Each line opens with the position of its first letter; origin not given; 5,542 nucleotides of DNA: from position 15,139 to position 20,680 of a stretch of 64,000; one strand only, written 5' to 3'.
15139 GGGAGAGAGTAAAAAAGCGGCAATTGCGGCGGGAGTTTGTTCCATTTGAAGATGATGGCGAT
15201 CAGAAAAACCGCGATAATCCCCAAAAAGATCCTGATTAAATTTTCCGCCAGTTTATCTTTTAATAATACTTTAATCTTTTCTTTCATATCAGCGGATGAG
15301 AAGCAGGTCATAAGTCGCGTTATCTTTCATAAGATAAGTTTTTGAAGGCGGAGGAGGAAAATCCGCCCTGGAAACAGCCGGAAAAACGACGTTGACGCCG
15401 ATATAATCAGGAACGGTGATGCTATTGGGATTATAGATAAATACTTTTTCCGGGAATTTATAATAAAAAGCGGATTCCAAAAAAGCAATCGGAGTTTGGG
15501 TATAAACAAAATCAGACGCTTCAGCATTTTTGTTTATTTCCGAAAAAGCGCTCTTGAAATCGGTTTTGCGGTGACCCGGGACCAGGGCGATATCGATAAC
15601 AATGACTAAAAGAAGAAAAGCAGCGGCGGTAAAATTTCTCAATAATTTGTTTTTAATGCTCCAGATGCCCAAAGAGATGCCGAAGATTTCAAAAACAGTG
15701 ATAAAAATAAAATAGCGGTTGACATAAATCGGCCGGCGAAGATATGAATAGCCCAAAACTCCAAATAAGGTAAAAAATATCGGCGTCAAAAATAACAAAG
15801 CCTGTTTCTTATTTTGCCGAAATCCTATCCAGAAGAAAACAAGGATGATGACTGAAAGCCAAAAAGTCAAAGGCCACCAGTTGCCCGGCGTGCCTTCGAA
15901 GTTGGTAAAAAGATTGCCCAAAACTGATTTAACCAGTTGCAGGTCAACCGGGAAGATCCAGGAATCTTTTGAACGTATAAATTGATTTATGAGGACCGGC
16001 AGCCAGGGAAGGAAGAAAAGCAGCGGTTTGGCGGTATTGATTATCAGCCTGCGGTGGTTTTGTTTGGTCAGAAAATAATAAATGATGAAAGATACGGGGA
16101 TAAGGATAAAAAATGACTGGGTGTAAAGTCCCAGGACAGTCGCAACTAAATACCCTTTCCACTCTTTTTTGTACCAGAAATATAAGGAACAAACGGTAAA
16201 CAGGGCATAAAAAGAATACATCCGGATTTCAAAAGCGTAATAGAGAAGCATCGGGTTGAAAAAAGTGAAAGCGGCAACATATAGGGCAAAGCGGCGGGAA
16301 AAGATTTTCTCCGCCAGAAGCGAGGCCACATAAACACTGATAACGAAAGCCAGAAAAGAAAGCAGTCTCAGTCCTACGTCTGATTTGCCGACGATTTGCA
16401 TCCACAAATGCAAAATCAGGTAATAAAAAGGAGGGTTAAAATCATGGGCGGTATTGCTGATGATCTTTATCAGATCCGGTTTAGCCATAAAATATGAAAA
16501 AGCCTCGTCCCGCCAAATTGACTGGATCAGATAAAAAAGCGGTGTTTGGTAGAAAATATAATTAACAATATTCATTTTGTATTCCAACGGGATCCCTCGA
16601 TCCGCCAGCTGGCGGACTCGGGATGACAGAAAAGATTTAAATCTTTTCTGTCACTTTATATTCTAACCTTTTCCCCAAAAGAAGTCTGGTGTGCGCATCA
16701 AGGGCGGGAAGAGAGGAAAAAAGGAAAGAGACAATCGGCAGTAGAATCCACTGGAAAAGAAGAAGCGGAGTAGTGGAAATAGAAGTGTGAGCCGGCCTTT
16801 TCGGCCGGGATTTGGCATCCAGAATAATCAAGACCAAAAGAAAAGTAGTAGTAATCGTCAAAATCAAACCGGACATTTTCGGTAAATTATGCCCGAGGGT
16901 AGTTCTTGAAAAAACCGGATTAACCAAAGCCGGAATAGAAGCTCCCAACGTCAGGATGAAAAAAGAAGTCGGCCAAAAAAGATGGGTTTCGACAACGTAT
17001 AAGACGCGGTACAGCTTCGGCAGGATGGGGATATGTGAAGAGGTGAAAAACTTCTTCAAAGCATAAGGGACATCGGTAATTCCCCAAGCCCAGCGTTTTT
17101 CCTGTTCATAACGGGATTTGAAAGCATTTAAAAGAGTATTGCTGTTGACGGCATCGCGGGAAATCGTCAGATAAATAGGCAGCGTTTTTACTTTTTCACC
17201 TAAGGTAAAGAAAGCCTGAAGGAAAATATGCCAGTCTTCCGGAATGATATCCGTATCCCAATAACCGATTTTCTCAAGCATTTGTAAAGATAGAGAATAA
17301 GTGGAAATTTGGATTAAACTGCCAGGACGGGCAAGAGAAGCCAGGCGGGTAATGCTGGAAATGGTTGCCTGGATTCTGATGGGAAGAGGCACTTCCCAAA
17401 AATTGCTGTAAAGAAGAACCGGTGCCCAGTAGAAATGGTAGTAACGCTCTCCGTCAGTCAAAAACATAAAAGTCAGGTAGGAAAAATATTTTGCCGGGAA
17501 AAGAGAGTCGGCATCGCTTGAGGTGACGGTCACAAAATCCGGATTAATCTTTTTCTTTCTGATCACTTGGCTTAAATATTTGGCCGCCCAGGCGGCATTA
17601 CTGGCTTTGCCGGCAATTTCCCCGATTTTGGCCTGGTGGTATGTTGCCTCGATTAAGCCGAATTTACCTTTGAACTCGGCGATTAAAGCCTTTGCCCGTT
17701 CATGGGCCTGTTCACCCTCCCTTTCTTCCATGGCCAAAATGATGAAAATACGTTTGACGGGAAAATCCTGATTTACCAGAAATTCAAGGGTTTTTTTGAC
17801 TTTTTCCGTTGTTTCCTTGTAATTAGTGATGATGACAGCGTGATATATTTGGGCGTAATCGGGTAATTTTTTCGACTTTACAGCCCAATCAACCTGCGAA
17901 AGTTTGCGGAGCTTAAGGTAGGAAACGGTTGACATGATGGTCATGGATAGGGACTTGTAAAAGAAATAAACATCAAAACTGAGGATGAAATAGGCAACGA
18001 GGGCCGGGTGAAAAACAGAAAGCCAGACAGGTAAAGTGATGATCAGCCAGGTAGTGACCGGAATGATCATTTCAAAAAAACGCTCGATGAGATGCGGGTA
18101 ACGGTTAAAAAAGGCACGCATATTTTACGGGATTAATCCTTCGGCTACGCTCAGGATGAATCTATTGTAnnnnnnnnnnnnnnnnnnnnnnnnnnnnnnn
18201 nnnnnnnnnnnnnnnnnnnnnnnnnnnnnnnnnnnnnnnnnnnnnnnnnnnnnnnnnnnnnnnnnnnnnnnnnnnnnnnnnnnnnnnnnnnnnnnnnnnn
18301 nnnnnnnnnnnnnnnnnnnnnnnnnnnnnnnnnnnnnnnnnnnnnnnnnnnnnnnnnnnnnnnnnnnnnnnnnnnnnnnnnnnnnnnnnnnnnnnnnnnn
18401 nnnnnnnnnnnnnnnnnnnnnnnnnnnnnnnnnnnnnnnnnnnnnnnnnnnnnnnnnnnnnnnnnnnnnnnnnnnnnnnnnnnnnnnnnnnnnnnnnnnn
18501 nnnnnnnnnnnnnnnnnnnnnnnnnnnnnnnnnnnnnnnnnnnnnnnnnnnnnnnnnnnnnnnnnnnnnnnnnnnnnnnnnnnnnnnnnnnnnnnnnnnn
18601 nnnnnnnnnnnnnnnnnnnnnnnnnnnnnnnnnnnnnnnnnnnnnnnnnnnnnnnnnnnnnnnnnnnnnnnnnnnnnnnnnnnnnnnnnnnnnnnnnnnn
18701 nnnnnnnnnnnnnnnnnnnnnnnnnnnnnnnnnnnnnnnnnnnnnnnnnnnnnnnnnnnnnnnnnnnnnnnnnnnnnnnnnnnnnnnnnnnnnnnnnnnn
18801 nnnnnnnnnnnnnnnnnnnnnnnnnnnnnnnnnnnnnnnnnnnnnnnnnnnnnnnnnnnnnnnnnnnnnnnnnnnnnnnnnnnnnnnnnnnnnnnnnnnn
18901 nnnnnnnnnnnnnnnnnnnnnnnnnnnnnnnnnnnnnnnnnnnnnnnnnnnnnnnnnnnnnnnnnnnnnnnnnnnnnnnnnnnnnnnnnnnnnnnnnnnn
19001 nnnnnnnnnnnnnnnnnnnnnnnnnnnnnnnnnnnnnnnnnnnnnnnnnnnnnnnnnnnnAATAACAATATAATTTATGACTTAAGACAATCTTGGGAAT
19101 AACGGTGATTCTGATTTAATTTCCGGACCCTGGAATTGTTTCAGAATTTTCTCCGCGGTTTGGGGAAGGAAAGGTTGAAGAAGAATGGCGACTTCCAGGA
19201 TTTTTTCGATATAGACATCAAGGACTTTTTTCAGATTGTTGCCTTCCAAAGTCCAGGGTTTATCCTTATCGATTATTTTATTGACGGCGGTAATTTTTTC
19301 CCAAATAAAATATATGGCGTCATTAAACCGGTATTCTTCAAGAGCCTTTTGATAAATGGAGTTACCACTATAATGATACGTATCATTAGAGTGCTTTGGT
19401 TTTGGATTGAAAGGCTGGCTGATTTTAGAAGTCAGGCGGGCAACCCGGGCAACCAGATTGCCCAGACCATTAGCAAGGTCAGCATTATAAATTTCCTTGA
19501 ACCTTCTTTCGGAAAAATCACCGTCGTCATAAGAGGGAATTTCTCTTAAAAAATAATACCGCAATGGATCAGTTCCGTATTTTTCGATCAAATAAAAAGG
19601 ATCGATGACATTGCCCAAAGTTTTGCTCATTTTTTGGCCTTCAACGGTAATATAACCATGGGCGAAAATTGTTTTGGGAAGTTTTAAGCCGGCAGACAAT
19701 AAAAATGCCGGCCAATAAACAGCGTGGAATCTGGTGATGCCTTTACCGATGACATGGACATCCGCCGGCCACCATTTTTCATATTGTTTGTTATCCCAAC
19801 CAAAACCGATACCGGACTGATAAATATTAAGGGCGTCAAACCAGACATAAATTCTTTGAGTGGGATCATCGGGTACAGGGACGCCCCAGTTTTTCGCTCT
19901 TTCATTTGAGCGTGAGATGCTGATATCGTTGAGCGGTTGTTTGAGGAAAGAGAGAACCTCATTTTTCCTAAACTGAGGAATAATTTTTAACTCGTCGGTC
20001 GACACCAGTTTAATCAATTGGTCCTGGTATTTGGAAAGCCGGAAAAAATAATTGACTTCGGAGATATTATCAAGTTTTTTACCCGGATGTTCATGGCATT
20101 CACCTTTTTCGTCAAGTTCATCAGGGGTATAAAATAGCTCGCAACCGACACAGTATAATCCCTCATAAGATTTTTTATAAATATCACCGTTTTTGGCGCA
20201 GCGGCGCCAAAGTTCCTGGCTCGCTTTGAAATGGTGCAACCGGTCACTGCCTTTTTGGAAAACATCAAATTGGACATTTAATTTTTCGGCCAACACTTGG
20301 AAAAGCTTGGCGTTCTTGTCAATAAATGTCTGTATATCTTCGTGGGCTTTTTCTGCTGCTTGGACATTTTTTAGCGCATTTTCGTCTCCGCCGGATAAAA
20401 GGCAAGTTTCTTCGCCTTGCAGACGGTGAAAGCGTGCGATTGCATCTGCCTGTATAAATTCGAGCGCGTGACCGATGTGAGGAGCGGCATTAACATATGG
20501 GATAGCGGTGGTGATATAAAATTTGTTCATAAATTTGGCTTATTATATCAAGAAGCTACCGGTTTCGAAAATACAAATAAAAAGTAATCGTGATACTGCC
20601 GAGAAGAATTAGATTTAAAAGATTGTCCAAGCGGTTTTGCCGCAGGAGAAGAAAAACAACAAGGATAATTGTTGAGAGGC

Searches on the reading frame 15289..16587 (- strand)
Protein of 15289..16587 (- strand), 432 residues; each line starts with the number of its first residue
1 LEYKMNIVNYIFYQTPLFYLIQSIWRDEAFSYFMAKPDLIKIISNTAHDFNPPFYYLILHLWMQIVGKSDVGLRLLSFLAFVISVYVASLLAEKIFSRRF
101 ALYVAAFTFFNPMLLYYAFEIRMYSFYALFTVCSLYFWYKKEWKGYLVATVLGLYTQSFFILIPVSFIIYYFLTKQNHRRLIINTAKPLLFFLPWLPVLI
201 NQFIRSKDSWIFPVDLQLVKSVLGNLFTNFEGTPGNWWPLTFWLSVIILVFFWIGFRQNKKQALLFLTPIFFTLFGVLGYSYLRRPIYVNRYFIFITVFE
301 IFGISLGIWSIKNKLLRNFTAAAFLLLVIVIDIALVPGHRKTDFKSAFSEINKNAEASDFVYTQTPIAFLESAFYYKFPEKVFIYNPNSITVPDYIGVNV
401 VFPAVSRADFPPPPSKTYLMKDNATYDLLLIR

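Call 7: search_protein_families(library=pfam, proteins=[window:15289-16587:-], max_evalue=0.001)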
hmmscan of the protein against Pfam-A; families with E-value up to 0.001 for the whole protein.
window:15289-16587:- (432 aa): 1 family
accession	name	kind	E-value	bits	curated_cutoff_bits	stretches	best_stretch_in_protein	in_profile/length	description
PF13231.12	PMT_2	-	1.5e-11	45.2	26.1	1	52-193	3-148/160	Dolichyl-phosphate-mannose-protein mannosyltransferase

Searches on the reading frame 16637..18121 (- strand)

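Call 7: search_protein_families(library=pfam, proteins=[window:16637-18121:-], max_evalue=0.001)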
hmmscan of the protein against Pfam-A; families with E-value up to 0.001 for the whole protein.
window:16637-18121:- (494 aa): 1 family
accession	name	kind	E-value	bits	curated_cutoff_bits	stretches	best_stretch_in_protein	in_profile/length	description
PF13632.12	Glyco_trans_2_3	-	1.9e-07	31.6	27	1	273-419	75-183/198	Glycosyl transferase family group 2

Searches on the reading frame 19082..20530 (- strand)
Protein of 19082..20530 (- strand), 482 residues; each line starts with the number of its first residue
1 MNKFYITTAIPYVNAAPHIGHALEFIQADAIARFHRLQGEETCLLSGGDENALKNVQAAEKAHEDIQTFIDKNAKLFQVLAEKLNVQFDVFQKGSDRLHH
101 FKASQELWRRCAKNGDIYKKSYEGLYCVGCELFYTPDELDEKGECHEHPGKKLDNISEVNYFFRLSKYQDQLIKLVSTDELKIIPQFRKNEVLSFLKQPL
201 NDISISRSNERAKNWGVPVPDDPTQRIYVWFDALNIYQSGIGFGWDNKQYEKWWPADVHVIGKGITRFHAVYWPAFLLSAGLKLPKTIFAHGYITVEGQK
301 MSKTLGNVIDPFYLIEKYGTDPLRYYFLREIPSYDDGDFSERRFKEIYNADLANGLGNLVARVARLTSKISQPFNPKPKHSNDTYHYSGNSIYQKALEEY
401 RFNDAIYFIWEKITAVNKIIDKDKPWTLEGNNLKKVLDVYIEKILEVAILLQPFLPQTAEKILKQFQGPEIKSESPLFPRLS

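Call 7: search_protein_families(library=pfam, proteins=[window:19082-20530:-], max_evalue=0.001)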
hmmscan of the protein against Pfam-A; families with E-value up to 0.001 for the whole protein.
window:19082-20530:- (482 aa): 4 families
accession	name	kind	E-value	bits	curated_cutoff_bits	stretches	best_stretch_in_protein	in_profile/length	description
PF09334.17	tRNA-synt_1g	-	1.4e-95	320.8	20.1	1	5-363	2-390/391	tRNA synthetases class I (M)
PF00133.28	tRNA-synt_1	-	1.1e-27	97.3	22.7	2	229-328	301-403/414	tRNA synthetases class I (I, L, M and V)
PF01406.26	tRNA-synt_1e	-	1e-10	41.9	27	1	286-330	239-283/301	tRNA synthetases class I (C) catalytic domain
PF08264.19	Anticodon_1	-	3.5e-07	30.7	25.1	1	393-471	15-98/148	Anticodon-binding domain of tRNA ligase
